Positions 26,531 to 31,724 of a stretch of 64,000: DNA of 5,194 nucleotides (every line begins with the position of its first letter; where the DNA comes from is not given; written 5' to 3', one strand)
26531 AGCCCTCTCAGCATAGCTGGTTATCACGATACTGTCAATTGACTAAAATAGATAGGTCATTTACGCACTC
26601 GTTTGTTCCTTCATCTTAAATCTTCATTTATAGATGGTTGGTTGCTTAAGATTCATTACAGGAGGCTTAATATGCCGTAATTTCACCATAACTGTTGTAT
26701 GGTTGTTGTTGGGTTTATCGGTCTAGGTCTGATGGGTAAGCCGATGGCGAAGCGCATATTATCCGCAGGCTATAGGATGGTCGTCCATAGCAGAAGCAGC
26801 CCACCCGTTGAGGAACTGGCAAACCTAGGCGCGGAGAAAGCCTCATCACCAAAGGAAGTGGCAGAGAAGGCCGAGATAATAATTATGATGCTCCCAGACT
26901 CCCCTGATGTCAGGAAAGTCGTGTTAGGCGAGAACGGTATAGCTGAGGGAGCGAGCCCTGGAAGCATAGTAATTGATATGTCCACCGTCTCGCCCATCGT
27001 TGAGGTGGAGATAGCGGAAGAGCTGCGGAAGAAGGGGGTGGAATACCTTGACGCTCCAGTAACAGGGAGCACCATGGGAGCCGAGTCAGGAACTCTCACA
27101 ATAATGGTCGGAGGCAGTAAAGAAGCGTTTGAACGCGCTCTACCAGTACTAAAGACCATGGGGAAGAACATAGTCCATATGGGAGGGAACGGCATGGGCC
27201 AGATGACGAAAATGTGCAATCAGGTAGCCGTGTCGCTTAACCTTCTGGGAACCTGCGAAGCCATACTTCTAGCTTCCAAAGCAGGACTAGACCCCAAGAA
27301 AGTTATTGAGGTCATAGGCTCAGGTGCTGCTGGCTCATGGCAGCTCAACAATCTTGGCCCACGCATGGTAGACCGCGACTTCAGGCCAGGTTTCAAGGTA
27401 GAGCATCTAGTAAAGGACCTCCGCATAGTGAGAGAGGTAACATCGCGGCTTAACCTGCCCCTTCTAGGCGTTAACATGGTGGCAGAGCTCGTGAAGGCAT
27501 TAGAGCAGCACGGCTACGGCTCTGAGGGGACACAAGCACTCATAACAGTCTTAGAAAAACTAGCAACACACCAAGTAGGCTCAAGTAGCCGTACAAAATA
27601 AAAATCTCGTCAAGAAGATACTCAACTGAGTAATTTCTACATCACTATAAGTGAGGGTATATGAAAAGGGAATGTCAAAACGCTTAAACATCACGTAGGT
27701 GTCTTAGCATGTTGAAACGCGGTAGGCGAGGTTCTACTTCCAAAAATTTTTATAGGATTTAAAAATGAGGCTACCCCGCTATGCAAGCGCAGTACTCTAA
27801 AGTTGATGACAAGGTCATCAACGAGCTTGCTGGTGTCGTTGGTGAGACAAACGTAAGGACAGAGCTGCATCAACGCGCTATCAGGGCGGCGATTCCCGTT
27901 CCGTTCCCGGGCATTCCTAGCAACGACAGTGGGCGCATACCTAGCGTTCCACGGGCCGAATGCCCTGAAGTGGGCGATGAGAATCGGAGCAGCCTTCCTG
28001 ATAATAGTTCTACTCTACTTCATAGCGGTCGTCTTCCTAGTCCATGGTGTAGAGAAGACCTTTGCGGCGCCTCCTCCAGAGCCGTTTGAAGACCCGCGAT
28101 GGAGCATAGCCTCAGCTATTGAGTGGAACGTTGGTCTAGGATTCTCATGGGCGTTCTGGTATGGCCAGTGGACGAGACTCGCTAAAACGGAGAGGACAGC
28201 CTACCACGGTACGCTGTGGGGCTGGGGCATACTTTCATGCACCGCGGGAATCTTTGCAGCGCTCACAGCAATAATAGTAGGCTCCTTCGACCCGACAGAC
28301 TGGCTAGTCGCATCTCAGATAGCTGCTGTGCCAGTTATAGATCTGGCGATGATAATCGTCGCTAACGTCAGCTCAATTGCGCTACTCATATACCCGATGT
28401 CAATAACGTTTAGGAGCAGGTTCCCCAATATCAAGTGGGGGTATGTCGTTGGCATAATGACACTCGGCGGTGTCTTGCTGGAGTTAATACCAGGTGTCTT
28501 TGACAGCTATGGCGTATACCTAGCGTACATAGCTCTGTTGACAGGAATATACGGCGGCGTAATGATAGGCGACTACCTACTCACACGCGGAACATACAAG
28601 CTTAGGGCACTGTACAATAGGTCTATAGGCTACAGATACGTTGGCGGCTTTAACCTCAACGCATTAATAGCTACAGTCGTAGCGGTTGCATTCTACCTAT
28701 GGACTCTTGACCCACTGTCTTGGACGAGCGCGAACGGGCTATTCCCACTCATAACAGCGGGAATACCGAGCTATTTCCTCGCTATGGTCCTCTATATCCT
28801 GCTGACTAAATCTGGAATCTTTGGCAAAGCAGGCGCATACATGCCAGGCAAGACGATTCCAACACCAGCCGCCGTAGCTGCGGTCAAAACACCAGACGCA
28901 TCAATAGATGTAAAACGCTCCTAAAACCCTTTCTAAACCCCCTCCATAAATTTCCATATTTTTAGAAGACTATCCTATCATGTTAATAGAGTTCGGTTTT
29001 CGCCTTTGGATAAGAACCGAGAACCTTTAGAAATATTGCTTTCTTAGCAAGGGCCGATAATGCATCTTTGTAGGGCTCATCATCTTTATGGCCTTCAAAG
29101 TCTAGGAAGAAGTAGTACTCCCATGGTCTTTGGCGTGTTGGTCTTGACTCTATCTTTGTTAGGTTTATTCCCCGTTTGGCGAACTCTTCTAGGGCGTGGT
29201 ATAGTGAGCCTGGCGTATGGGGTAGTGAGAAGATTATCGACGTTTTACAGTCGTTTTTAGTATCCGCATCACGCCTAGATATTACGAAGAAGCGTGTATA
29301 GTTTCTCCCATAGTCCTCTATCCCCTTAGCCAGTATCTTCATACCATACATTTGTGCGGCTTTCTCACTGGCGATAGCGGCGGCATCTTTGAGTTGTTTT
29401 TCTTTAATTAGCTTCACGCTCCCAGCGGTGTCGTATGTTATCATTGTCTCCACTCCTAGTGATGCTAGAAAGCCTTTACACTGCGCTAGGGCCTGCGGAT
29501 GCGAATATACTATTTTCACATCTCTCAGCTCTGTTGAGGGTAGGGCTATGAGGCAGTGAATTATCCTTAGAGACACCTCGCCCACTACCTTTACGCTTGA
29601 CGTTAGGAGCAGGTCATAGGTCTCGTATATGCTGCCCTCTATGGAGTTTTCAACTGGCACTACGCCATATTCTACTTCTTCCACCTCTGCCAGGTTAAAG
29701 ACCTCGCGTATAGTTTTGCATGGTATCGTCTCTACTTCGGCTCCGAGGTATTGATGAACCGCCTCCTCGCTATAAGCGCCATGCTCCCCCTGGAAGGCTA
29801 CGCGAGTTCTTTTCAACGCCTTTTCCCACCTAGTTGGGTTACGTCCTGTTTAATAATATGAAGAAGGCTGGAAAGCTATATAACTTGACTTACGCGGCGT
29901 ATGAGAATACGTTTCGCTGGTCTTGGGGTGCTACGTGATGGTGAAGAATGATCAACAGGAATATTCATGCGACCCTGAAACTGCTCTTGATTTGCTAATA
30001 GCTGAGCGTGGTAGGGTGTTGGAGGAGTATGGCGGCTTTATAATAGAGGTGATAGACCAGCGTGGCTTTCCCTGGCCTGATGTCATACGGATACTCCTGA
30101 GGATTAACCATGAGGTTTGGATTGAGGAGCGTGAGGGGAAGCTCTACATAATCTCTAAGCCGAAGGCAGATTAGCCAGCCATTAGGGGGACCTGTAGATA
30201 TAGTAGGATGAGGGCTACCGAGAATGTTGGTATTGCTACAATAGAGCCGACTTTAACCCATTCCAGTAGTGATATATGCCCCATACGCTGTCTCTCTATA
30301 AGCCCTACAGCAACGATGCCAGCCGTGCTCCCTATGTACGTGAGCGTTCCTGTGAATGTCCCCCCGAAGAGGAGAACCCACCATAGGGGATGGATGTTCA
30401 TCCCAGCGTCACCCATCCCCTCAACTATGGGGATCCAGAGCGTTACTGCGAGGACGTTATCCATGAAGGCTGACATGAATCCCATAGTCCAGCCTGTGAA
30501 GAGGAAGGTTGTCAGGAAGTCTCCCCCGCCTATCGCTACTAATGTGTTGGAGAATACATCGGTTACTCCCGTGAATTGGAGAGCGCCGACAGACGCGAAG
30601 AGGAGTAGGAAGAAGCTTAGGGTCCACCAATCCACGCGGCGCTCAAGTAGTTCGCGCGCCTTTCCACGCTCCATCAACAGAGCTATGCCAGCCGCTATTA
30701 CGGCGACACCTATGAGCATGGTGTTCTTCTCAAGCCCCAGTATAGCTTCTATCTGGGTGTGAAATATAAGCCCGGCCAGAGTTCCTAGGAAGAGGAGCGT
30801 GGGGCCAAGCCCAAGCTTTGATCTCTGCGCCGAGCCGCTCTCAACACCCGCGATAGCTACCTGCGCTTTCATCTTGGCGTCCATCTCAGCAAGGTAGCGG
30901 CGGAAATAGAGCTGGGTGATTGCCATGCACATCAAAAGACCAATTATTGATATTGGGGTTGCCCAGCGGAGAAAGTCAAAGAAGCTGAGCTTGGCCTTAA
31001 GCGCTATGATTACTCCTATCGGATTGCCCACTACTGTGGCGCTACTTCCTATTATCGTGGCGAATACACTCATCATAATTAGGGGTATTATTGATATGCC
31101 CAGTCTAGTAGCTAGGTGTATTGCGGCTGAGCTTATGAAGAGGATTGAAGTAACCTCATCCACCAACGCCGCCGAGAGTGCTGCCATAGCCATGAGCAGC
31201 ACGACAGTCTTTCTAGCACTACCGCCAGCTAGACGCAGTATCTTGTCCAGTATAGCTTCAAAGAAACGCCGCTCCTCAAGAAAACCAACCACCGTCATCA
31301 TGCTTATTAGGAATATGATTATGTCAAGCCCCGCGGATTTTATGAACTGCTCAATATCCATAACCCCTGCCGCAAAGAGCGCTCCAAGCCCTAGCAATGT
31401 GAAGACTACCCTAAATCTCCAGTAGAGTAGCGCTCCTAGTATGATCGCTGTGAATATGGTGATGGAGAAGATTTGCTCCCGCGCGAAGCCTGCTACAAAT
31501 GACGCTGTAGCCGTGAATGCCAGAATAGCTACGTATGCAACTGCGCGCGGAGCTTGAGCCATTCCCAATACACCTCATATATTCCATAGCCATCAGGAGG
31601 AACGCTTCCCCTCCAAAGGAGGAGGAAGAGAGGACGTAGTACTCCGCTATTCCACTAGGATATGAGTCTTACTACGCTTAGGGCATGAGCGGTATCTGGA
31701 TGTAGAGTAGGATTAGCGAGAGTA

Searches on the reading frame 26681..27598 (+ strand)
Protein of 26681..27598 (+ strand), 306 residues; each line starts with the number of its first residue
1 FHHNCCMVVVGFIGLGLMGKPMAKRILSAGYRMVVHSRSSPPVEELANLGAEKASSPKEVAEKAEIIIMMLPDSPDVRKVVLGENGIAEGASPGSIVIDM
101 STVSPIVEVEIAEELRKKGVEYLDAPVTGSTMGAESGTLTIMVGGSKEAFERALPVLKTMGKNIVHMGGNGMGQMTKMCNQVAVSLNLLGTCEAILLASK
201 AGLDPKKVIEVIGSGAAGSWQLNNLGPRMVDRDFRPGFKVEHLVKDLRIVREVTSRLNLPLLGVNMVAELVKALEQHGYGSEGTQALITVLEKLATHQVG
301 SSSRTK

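Call 29: search_protein_families(library=pfam, max_evalue=0.001, proteins=[window:26681-27598:+])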
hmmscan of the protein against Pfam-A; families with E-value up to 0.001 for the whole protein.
window:26681-27598:+ (306 aa): 6 families
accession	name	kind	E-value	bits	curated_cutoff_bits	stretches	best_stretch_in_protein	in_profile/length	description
PF03446.21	NAD_binding_2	-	2.8e-55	187.2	21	1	10-168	2-161/161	NAD binding domain of 6-phosphogluconate dehydrogenase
PF14833.11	NAD_binding_11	-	1.2e-33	116.4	30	1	171-291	1-122/122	NAD-binding of NADP-dependent 3-hydroxyisobutyrate dehydrogenase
PF02826.25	2-Hacid_dh_C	-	2.3e-09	37.3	25.1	1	9-121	38-147/178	D-isomer specific 2-hydroxyacid dehydrogenase, NAD binding domain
PF03807.23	F420_oxidored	-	9.6e-09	36.2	21.6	1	10-101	2-92/94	NADP oxidoreductase coenzyme F420-dependent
PF07991.19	KARI_N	-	0.00025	21.1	20.6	0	10-74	7-71/165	Acetohydroxy acid isomeroreductase, NADPH-binding domain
PF19961.5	EAD8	-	0.00067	20.7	27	0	251-302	34-84/96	Effector-associated domain 8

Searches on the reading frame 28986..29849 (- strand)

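Call 29: search_protein_families(library=pfam, max_evalue=0.001, proteins=[window:28986-29849:-])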
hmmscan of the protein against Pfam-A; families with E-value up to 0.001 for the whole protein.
window:28986-29849:- (288 aa): 2 families
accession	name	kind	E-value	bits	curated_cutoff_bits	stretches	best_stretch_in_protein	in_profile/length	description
PF00800.23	PDT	-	2.1e-66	223.6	25.2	1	17-194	1-180/181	Prephenate dehydratase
PF01842.31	ACT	-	1.2e-10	41.4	27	1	203-267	1-64/66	ACT domain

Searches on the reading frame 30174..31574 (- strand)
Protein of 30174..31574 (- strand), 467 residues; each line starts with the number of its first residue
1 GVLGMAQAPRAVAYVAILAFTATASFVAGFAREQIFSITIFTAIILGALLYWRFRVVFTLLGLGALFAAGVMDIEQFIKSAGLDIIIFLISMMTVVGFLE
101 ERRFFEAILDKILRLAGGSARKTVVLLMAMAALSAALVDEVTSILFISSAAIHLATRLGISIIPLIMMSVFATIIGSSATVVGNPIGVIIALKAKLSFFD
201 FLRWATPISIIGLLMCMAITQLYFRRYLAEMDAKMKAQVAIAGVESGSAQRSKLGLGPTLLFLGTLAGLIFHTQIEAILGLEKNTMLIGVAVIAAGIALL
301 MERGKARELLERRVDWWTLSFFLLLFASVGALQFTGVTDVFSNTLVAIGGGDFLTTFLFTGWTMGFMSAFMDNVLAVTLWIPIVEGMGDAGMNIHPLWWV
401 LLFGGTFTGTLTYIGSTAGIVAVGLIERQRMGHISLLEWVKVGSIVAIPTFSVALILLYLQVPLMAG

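Call 30: search_protein_families(library=pfam, max_evalue=0.001, proteins=[window:30174-31574:-])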
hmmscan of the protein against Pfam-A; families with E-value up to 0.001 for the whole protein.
window:30174-31574:- (467 aa): 2 families
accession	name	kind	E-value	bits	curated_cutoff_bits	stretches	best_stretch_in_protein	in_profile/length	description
PF03600.22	CitMHS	-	5.1e-48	164.3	31.9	1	53-404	9-336/336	Citrate transporter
PF02040.21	ArsB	-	1.3e-07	31.8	22.2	1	69-460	36-421/423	Arsenical pump membrane protein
